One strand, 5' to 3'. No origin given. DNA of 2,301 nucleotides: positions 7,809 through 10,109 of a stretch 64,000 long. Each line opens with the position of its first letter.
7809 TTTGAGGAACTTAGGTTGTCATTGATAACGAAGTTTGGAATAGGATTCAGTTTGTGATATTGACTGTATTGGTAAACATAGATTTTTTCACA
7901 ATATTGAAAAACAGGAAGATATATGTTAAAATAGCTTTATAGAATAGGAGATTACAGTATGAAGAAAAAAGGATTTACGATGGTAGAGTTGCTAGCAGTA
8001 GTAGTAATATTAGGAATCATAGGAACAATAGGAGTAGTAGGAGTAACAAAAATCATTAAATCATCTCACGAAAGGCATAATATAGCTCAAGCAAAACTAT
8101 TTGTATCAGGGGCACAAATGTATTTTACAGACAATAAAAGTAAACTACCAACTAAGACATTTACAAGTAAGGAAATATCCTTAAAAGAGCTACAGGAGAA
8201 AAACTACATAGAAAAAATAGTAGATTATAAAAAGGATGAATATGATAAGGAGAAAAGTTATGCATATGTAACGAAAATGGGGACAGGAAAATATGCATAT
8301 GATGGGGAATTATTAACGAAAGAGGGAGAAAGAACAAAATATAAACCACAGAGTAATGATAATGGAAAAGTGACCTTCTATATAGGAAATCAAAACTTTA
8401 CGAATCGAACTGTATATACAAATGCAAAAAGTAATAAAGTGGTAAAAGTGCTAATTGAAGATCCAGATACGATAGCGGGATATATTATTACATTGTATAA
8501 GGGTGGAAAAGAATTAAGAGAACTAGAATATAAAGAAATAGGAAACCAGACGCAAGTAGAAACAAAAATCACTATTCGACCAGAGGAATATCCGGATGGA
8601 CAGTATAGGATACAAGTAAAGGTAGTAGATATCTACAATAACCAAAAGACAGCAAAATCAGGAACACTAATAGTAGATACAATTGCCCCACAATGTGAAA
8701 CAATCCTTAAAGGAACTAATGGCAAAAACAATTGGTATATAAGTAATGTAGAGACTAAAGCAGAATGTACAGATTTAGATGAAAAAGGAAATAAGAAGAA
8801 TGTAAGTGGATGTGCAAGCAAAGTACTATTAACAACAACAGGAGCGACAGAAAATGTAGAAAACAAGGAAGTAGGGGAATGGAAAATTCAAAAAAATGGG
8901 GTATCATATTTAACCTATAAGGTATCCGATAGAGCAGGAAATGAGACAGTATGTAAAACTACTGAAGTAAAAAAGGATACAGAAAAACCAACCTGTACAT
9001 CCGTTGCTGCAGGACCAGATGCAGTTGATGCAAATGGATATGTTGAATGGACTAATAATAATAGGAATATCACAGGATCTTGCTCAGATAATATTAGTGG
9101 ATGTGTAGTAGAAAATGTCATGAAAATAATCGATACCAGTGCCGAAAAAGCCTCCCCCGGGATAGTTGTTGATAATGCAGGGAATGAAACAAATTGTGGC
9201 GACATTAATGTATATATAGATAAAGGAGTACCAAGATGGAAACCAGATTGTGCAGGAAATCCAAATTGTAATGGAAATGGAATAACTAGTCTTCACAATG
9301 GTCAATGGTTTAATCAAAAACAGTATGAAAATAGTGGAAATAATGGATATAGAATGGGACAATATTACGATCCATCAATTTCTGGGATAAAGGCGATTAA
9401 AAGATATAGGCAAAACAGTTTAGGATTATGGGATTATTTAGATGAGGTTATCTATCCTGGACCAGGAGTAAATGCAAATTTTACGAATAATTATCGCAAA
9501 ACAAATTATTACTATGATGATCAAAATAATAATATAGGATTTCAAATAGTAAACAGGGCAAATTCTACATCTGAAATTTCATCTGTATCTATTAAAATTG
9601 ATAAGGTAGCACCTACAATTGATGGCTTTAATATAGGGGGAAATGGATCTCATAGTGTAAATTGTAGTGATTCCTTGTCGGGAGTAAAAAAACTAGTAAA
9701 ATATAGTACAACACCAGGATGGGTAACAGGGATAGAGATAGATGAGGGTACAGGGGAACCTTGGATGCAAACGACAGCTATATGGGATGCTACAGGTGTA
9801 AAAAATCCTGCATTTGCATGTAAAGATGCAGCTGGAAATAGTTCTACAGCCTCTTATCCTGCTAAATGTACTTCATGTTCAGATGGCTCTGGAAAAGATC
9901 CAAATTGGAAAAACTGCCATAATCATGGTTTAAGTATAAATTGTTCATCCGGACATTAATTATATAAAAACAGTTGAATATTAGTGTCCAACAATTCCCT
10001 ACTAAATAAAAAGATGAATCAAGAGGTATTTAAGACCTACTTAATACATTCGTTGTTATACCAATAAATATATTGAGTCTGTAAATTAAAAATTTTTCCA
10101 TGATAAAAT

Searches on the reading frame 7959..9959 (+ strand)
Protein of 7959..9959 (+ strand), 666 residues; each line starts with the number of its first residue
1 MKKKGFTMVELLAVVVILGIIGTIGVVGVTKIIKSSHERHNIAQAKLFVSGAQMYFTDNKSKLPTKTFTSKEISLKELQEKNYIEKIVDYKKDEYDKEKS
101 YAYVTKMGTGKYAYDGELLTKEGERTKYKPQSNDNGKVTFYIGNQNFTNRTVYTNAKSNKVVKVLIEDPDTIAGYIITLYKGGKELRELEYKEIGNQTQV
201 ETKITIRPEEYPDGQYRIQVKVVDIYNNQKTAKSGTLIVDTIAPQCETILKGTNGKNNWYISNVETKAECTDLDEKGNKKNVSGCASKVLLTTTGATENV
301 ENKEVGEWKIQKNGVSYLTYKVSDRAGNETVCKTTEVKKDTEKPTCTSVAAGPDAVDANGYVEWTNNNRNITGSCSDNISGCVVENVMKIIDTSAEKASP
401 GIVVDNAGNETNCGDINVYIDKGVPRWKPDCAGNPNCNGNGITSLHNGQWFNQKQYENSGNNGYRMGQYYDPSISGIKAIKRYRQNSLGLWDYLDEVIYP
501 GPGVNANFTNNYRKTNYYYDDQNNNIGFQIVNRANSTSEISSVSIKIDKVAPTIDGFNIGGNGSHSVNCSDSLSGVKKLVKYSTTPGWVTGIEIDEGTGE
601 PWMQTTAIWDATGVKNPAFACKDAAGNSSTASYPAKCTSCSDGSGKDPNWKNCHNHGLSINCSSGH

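Call 52: search_protein_families(library=pfam, proteins=[window:7959-9959:+], max_evalue=0.01)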
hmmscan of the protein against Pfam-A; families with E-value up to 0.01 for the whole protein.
window:7959-9959:+ (666 aa): 2 families
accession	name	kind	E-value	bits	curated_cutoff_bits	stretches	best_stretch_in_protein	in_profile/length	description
PF19077.6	Big_13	-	6.1e-06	27.1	27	1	197-241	57-102/102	Bacterial Ig-like domain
PF07963.17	N_methyl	-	2.1e-05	24.3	21.2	1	2-24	3-25/27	Prokaryotic N-terminal methylation motif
